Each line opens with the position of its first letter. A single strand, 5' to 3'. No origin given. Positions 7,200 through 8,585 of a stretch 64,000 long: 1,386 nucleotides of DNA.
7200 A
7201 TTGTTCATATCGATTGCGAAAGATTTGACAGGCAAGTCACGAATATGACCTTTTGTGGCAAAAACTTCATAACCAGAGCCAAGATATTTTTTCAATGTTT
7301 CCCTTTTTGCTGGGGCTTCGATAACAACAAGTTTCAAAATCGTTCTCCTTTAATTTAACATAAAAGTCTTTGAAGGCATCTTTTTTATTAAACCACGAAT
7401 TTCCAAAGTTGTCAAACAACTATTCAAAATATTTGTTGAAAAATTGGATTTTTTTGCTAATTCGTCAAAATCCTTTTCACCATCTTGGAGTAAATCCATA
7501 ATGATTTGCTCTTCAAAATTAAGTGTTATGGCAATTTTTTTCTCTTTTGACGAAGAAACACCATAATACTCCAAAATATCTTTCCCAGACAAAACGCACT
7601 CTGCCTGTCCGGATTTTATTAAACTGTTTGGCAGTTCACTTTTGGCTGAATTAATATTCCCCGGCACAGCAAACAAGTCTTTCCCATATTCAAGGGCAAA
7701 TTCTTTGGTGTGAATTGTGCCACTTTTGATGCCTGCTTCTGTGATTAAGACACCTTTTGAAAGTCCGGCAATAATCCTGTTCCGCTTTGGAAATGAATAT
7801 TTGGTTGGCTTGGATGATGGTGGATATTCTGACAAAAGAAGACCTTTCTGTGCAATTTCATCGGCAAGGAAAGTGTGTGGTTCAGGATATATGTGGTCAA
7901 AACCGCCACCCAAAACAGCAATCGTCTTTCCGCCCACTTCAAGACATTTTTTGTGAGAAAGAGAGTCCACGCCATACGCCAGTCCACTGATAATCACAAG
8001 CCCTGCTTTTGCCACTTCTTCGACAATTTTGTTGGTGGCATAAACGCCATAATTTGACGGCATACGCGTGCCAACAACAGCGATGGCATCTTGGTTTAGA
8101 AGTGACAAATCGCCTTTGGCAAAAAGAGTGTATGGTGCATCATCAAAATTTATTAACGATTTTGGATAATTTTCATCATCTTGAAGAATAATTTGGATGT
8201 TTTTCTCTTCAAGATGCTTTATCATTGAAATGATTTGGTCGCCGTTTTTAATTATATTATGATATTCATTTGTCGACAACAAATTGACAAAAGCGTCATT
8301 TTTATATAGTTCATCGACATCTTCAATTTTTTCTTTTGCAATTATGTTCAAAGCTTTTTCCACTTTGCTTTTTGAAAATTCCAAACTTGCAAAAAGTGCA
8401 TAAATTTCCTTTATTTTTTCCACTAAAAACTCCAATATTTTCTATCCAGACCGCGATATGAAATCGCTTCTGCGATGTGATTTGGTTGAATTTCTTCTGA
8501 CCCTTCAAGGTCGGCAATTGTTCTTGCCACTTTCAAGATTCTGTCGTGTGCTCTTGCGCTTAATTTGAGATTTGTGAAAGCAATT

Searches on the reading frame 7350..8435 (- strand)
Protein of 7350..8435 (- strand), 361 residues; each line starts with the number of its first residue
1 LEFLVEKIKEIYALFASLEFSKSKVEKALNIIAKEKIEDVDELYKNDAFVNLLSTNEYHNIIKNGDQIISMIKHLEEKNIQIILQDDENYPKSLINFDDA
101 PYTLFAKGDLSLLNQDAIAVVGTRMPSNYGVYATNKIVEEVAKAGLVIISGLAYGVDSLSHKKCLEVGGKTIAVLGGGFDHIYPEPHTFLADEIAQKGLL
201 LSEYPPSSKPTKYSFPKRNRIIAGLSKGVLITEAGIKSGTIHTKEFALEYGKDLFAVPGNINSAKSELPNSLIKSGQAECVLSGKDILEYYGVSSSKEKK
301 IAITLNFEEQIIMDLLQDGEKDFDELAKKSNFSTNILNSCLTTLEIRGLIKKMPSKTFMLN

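Call 72: search_protein_families(library=pfam, proteins=[window:7350-8435:-], max_evalue=0.00001)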
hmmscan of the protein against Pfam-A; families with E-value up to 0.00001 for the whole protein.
window:7350-8435:- (361 aa): 1 family
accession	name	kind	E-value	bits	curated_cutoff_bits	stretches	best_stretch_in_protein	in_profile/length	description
PF02481.21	DNA_processg_A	-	1.9e-76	256.4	29.6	1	75-281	2-210/212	DNA recombination-mediator protein A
